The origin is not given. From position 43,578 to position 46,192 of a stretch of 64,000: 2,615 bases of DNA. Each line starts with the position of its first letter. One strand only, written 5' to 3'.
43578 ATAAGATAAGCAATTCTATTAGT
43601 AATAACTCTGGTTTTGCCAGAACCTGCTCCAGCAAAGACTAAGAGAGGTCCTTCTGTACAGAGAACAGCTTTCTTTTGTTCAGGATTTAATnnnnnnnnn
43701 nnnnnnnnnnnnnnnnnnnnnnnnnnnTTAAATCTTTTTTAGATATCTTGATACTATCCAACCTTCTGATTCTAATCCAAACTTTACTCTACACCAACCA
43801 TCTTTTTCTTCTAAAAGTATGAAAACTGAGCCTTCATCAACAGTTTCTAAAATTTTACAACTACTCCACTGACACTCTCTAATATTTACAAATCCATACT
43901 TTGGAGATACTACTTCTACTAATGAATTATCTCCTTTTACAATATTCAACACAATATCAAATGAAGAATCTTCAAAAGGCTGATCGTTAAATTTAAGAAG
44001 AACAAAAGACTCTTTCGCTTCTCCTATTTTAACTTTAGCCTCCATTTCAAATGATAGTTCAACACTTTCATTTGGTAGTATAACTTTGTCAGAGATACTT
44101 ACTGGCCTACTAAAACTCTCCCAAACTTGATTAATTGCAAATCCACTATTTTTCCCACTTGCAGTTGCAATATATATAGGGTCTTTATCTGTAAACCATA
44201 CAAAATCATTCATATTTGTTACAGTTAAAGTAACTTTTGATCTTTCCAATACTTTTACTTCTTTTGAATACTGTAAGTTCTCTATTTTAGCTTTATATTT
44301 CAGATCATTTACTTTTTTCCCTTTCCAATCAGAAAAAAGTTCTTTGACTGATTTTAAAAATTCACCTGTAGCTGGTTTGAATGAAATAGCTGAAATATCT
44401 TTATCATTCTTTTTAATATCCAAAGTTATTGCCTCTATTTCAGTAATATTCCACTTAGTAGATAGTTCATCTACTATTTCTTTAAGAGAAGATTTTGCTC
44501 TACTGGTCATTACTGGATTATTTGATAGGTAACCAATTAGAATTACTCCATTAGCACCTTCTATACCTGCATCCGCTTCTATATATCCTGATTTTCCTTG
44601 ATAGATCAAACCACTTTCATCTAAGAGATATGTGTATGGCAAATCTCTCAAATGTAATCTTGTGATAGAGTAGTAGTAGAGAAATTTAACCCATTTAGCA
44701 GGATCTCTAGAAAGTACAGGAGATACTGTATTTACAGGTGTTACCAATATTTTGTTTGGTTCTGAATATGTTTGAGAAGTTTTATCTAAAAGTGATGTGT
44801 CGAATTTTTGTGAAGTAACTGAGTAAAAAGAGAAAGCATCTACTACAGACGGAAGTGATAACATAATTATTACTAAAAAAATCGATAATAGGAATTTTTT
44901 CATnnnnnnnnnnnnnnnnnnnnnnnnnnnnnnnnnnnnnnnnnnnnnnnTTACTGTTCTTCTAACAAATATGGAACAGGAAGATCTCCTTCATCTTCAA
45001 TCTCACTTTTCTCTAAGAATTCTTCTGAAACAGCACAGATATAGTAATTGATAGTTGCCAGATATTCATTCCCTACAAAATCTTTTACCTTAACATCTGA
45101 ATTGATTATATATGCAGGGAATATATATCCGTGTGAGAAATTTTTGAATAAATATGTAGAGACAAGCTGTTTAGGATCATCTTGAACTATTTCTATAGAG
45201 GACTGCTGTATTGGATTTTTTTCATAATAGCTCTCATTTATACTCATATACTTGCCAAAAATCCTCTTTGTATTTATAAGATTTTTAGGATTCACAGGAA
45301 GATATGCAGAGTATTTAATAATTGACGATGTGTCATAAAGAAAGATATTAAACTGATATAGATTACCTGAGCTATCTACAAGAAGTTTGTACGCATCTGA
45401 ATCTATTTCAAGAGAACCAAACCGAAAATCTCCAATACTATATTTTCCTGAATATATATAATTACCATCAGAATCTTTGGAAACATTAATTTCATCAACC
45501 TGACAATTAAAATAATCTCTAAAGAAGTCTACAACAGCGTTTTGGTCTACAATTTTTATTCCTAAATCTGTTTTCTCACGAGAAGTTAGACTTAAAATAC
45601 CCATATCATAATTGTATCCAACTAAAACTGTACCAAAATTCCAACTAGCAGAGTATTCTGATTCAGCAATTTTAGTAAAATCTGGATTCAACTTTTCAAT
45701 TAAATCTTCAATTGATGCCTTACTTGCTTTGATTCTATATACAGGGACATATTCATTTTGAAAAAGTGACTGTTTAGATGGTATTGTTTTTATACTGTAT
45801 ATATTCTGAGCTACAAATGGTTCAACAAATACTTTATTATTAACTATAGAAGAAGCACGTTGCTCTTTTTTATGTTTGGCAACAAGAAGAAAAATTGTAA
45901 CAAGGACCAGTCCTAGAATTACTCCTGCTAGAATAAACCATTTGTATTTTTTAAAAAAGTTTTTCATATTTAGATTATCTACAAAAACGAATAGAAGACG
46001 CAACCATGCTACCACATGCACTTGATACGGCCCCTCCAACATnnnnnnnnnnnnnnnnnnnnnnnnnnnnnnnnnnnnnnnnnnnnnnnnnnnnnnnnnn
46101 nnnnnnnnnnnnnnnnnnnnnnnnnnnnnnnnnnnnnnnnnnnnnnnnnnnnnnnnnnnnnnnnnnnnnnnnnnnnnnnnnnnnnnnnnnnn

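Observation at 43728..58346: A 14.6 kb minus-strand envelope operon with no recognisable ATPase or sortase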

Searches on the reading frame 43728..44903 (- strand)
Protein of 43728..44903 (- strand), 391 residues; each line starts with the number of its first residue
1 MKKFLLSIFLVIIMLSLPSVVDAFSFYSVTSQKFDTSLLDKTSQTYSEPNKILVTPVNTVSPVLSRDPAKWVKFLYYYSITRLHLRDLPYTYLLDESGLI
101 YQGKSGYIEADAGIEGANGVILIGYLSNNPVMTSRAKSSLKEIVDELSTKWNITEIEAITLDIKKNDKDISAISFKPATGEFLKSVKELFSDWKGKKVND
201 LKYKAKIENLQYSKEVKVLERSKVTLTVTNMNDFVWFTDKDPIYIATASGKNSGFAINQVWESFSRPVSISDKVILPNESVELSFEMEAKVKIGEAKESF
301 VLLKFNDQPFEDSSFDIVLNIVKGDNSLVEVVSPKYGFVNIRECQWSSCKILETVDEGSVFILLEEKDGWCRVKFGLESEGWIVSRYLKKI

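Call 4: search_protein_families(library=pfam, max_evalue=0.01, proteins=[window:43728-44903:-])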
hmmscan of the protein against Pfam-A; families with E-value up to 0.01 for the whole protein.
window:43728-44903:- (391 aa): 2 families
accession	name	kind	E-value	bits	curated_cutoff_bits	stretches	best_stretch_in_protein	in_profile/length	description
PF08239.17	SH3_3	-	1.3e-07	32.2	27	1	338-389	2-54/54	Bacterial SH3 domain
PF06347.19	SH3_4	-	0.00046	20.3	24.1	1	337-388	3-54/56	Bacterial SH3 domain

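Call 5: search_protein_families(library=ncbifam, max_evalue=0.01, proteins=[window:43728-44903:-])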
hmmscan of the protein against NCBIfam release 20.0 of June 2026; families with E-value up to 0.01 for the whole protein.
window:43728-44903:- (391 aa): 1 family
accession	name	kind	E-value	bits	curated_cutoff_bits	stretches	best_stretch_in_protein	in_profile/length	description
TIGR04211.1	SH3_and_anchor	equivalog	5.7e-07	29.3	65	1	338-389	7-59/198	TIGR04211 family SH3 domain-containing protein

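Call 34: search_solved_structures(query=A4, max_evalue=1, show_alignments=2)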
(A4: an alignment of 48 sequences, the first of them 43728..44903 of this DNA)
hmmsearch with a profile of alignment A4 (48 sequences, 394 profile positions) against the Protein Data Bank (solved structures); distinct sequences matched with E-value up to 1: 31.
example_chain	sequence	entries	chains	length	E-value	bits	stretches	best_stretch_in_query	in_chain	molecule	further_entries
4krt_A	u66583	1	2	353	1.2e-05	27.9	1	340-394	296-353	Autolytic lysozyme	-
2rkq_A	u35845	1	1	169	0.00012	24.6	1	72-134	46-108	Peptidoglycan-recognition protein-SD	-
2eax_A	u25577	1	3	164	0.00033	23.1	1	62-107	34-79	Peptidoglycan recognition protein-I-beta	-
2eav_A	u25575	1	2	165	0.00034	23.1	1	62-107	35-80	Peptidoglycan recognition protein-I-beta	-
2kq8_A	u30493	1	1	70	0.0068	18.8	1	342-394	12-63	Cell wall hydrolase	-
1sxr_A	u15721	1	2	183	0.0071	18.8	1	74-110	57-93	Peptidoglycan recognition protein SA CG11709-PA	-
1yck_A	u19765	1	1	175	0.0088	18.5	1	55-130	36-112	Peptidoglycan recognition protein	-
1s2j_A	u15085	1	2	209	0.0091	18.4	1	74-110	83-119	Peptidoglycan recognition protein SA CG11709-PA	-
2kt8_A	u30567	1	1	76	0.0091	18.4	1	342-394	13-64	Probable surface protein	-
3ep1_A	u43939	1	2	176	0.013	17.9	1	89-121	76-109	PGRP-Hd - Peptidoglycan recognition protein homologue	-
1sk4_A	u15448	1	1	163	0.022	17.2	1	55-109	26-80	Peptidoglycan recognition protein I-alpha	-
1sk3_A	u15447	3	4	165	0.022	17.1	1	55-109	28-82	Peptidoglycan recognition protein I-alpha | peptidoglycan recognition protein-I-alpha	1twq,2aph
5xz3_A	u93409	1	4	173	0.028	16.8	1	75-132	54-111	Peptidoglycan-recognition protein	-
4z8i_A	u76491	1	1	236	0.031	16.7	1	67-131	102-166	peptidoglycan recognition protein 3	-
27aa_A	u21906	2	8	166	0.032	16.6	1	69-111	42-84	Peptidoglycan recognition protein 1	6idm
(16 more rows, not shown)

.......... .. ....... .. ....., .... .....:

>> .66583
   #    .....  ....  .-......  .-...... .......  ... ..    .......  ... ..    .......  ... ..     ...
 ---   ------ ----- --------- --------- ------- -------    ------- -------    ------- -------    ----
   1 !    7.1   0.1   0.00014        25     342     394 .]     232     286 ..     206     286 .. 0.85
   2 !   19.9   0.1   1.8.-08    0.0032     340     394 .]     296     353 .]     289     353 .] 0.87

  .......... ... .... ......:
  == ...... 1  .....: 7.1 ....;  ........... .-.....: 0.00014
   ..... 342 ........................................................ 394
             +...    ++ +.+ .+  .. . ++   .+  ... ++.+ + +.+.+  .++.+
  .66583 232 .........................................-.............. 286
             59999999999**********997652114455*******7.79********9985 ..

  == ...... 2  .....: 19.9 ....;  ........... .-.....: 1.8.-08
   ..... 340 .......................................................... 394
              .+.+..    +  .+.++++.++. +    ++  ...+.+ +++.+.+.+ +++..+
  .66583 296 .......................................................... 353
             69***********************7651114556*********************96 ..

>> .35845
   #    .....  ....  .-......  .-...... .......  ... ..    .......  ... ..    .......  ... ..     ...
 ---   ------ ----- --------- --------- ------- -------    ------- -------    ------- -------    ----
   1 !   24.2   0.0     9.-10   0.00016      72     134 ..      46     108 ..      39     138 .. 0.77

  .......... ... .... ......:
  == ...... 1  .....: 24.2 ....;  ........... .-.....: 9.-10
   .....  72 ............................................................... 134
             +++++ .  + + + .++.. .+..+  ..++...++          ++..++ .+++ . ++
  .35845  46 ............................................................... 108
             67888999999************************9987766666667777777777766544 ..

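Call 105: search_protein_families(library=phrogs, max_evalue=0.001, proteins=[window:43728-44903:-])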
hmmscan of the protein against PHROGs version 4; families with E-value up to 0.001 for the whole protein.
window:43728-44903:- (391 aa): 0 families

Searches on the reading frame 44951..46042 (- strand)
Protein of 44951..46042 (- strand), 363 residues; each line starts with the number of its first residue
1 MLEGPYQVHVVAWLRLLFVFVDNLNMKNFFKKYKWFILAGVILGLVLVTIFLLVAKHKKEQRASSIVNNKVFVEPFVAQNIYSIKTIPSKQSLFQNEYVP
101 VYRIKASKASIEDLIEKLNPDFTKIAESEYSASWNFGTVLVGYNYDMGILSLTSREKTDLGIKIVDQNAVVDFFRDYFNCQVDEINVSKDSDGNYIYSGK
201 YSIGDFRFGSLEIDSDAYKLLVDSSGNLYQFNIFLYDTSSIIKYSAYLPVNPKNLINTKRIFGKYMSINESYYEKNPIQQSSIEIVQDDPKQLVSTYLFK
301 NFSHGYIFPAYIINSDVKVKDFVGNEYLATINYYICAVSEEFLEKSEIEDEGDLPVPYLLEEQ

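Call 4: search_protein_families(library=pfam, max_evalue=0.01, proteins=[window:44951-46042:-])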
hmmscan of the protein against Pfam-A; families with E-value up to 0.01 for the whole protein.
window:44951-46042:- (363 aa): 0 families

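Call 5: search_protein_families(library=ncbifam, max_evalue=0.01, proteins=[window:44951-46042:-])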
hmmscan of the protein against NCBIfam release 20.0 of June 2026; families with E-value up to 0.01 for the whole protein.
window:44951-46042:- (363 aa): 0 families

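Call 35: search_solved_structures(query=A5, max_evalue=10)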
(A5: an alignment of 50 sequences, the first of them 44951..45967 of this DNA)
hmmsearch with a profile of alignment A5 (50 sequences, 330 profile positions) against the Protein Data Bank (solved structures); distinct sequences matched with E-value up to 10: 10.
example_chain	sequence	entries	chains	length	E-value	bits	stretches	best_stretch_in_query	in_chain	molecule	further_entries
7k5b_G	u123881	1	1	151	0.003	19.8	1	221-291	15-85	Dynein light chain roadblock-type 2 protein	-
7kek_G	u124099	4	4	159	0.0051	19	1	221-291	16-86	Dynein light chain roadblock LC7B | Dynein light chain roadblock-type 2 protein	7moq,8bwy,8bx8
2f66_C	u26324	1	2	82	0.15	14.2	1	130-163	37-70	Protein SRN2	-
6b87_A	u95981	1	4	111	0.28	13.3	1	10-50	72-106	TMHC2_E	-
5z8i_A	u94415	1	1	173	0.4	12.8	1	72-122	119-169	Heat shock protein SSA1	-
6fek_A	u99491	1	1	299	1.6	10.8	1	172-272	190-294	Proto-oncogene tyrosine-protein kinase receptor Ret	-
9exo_H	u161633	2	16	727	7.3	8.7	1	9-34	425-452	Putative transmembrane protein Wzc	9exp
9exq_D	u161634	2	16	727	7.4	8.6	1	9-34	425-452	Putative transmembrane protein Wzc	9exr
9i2q_D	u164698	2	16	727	7.5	8.6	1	9-34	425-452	Putative transmembrane protein Wzc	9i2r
7ni2_A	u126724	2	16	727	7.5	8.6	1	9-34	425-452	Tyrosine-protein kinase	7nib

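Call 47: find_homologous_proteins(query=window:44951-45967:-, max_evalue=0.01)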
Query window:44951-45967:- (338 aa): 2 proteins with E <= 0.01 among 1699 candidates.
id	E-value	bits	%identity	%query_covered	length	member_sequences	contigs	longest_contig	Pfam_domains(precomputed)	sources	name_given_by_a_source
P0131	4.7e-208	708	95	100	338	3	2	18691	-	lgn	-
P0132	1.7e-157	542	72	97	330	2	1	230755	-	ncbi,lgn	-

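Call 50: search_protein_families(library=pfam, alignment_id=A5, max_evalue=1)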
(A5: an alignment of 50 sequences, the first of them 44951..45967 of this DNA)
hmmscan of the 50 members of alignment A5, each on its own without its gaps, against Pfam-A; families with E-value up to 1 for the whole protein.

A. member 1, window:44951-45967:- (338 aa): 2 families
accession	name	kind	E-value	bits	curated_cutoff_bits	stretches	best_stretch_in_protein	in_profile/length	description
PF02529.20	PetG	-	0.091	13.1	23.7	1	12-26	5-19/36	Cytochrome B6-F complex subunit 5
PF06936.16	Selenoprotein_S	-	0.28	11.5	29.8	1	3-41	31-70/192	Selenoprotein S (SelS)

B. families by the number of members that match (of 50 scanned): 71 families (the first 25 are shown)
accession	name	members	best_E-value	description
PF25630.1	Phycodna_minor_capsid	3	0.029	Phycodnaviridae minor capsid protein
PF17870.6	Insulin_TMD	2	0.00029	Insulin receptor trans-membrane segment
PF25686.1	Betaherpes_U91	2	0.0017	Betaherpesvirus U91 protein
PF09864.15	MliC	2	0.013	Membrane-bound lysozyme-inhibitor of c-type lysozyme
PF05170.20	AsmA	2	0.026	AsmA family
PF11346.13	DUF3149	2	0.034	Protein of unknown function (DUF3149)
PF13800.11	Sigma_reg_N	2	0.039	Sigma factor regulator N-terminal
PF07790.16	Pilin_N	2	0.041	Archaeal Type IV pilin, N-terminal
PF16165.10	Ferlin_C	2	0.32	Ferlin C-terminus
PF11337.13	DUF3139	2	0.59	Protein of unknown function (DUF3139)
PF12366.13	Casc1_C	1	0.00096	Cancer susceptibility candidate 1 C-terminal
PF09610.15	Myco_arth_vir_N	1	0.0088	Mycoplasma virulence signal region (Myco_arth_vir_N)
PF15339.11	Afaf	1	0.013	Acrosome formation-associated factor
PF14037.11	YoqO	1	0.017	YoqO-like protein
PF06024.17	Orf78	1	0.018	Orf78 (ac78)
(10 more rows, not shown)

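Call 105: search_protein_families(library=phrogs, max_evalue=0.001, proteins=[window:44951-45967:-])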
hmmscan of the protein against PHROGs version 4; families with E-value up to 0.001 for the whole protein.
window:44951-45967:- (338 aa): 0 families
